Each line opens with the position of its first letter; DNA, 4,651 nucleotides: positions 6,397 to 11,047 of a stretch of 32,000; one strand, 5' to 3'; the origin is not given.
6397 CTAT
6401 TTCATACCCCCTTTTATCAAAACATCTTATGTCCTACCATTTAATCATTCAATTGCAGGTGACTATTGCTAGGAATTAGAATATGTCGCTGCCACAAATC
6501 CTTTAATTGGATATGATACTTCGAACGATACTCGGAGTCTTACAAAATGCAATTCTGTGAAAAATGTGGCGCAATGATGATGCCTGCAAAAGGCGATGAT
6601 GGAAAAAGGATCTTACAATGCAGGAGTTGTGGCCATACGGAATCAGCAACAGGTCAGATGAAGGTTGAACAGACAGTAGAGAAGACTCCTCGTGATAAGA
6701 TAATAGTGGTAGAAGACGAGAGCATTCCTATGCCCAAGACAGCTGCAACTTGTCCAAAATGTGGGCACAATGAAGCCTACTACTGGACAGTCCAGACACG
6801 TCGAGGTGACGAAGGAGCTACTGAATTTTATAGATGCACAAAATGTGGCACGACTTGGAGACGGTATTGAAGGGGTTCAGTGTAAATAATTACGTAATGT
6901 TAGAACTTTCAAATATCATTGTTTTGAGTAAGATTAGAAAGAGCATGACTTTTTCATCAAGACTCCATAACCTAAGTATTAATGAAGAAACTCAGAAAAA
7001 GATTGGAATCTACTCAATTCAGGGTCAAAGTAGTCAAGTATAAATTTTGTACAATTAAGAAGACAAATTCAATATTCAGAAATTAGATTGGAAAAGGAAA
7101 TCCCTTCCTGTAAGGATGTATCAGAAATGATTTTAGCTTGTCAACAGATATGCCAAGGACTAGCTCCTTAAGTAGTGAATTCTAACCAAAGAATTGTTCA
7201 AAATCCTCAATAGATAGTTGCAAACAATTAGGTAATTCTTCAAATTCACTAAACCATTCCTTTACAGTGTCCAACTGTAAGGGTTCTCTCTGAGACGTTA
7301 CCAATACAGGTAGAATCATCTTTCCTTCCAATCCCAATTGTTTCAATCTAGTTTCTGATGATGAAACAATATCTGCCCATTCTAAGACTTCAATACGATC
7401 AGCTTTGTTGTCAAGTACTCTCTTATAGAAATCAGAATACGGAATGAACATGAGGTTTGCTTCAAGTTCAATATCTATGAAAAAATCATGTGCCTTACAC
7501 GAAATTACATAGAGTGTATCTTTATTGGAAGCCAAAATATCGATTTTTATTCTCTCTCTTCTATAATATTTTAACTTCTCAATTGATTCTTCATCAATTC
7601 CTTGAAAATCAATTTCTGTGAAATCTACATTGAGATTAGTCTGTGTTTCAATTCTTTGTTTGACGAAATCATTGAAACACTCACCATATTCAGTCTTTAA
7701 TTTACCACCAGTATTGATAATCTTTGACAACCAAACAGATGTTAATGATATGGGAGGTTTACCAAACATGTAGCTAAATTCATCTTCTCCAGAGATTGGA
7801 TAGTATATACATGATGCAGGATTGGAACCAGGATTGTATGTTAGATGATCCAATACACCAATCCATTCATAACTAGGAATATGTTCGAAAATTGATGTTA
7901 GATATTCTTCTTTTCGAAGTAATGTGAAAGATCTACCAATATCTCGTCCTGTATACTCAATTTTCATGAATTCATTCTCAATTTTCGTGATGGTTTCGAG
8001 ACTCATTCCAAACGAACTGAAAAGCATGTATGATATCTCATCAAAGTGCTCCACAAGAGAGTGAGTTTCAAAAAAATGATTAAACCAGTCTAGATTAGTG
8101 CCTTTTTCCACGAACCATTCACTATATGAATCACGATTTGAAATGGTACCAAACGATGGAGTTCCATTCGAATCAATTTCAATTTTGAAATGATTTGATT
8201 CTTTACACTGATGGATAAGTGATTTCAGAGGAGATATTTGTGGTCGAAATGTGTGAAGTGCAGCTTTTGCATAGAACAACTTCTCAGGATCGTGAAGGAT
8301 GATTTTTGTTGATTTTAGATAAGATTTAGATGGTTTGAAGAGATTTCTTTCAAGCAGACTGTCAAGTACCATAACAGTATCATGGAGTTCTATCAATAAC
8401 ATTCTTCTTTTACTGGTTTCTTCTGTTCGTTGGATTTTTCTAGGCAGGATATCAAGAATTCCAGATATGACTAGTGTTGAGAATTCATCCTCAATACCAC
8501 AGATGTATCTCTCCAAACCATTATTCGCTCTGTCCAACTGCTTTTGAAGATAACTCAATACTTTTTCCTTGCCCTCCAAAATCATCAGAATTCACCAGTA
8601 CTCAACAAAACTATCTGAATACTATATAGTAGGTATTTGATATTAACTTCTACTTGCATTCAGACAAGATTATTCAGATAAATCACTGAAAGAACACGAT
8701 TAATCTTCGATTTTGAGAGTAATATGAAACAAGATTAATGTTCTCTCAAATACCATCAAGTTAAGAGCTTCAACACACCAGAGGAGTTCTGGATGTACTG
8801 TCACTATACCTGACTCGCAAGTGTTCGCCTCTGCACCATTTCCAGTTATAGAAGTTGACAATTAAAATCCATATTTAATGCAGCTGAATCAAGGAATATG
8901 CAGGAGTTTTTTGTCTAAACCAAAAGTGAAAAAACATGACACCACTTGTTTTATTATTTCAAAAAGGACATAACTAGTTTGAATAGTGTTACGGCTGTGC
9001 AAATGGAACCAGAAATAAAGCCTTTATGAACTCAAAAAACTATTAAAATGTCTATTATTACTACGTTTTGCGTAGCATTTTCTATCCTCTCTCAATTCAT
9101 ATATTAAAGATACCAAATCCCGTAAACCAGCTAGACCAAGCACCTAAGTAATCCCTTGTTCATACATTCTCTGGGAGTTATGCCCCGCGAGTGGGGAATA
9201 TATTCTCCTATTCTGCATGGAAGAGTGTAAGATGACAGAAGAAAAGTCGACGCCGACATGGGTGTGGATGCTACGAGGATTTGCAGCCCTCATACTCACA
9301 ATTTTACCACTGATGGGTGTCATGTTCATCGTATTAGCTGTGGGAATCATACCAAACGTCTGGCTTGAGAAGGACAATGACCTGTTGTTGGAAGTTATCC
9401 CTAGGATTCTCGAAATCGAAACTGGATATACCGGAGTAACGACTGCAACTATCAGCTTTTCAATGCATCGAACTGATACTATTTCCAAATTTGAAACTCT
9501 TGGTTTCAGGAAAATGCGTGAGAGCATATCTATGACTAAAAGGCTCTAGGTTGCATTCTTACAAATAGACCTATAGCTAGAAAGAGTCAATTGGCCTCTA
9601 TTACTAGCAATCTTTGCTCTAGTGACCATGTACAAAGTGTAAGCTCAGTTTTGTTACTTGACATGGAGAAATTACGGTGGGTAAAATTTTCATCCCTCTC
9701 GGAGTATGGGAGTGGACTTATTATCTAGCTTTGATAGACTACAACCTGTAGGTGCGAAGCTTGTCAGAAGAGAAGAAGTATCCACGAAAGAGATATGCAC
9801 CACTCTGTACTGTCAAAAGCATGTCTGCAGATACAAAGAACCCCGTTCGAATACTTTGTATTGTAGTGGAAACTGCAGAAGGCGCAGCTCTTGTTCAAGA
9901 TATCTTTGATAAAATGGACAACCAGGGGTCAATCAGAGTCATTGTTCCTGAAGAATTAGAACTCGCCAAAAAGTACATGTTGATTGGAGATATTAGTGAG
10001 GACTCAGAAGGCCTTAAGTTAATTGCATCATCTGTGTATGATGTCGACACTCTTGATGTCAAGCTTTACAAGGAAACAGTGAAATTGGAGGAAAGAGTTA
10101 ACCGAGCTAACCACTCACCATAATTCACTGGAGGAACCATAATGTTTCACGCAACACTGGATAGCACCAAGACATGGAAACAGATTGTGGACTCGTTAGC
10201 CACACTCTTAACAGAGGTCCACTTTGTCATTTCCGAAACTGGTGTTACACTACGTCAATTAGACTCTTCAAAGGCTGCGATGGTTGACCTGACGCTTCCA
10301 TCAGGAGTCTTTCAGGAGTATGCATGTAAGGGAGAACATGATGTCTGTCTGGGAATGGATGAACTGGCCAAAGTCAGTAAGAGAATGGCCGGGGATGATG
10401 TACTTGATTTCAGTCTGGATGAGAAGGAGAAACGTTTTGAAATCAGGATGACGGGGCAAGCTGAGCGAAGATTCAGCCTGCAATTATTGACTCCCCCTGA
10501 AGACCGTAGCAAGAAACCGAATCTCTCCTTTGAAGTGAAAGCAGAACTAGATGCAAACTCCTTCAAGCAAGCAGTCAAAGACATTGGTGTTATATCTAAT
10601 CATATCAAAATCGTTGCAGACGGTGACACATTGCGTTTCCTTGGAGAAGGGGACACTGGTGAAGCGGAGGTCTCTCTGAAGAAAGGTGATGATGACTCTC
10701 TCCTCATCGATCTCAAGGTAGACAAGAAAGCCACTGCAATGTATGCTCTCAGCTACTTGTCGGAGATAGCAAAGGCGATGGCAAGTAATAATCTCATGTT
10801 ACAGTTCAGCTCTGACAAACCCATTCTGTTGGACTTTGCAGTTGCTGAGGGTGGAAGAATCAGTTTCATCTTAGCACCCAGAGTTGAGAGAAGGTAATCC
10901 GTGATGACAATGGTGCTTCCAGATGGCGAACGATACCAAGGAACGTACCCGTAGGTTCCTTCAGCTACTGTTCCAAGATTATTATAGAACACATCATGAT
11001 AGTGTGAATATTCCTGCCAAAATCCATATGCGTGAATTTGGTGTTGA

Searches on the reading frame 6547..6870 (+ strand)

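Call 93: search_protein_families(library=ncbifam, proteins=[window:6547-6870:+], max_evalue=0.01)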
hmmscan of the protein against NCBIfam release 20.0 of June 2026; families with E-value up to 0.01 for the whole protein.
window:6547-6870:+ (107 aa): 12 families
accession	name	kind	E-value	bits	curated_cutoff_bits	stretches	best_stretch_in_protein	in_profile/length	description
TIGR01384.1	TFS_arch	equivalog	4.1e-28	98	64.75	1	2-107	1-100/101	transcription factor S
NF047723.1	TransFacS4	equivalog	2.5e-11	43.9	120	1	1-102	1-88/90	transcription factor S4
TIGR01385.1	TFSII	equivalog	6.7e-06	26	237.1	1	68-105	261-298/300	transcription elongation factor S-II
NF047912.1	ECs_2282_CxxC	subfamily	6.8e-05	22.7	37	0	68-103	4-36/60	ECs_2282 family putative zinc-binding protein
TIGR02605.1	CxxC_CxxC_SSSS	subfamily_domain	8.1e-05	22.6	31.3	0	4-33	8-37/52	FmdB family zinc ribbon protein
NF011482.0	PRK14892.1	equivalog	0.00038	20.3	109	0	4-32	24-52/101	putative transcription elongation factor Elf1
TIGR02098.1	MJ0042_CXXC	domain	0.00094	18.8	20.9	0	96-105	27-36/38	MJ0042-type zinc finger domain-containing protein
NF041374.1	GDCCVxC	domain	0.0011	19.2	40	0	68-103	4-33/58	GDCCVxC domain-containing (seleno)protein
NF049972.1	CRISPR_Cas12f2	exception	0.0026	16.6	450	1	60-102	467-503/524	type V CRISPR-associated effector Cas12f2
NF041205.1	VdcD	equivalog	0.0052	16.6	30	0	69-105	1-34/70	non-oxidative hydroxyarylic acid decarboxylases subunit D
NF001669.0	PRK00432.1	equivalog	0.0076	16.2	54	0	2-32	27-53/58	30S ribosomal protein S27ae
NF045713.1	CxxCH_16_HmcA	equivalog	0.0091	14.6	400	1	3-90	113-199/541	sulfate respiration complex hexadecaheme cytochrome HmcA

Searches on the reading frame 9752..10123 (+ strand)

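Call 6: search_protein_families(library=pfam, proteins=[window:9752-10123:+], max_evalue=0.001)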
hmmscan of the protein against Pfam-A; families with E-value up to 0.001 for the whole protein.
window:9752-10123:+ (123 aa): 2 families
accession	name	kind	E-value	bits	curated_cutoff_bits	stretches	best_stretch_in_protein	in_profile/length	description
PF08661.17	Rep_fac-A_3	-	0.00072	20.3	23.5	1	17-117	6-102/105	Replication factor A protein 3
PF15490.12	Ten1_2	-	0.00079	19.5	27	1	60-114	56-111/117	Telomere-capping, CST complex subunit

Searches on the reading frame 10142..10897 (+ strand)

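Call 6: search_protein_families(library=pfam, proteins=[window:10142-10897:+], max_evalue=0.001)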
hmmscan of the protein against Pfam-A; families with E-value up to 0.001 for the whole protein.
window:10142-10897:+ (251 aa): 3 families
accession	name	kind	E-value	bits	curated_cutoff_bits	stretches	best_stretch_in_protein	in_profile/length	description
PF02747.20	PCNA_C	-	2.7e-17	63.6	23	1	126-246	3-127/128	Proliferating cell nuclear antigen, C-terminal domain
PF00705.23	PCNA_N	-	1.8e-14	54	20.3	1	1-104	1-104/127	Proliferating cell nuclear antigen, N-terminal domain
PF02144.21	Rad1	-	8.5e-08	32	24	1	2-215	2-237/257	Repair protein Rad1/Rec1/Rad17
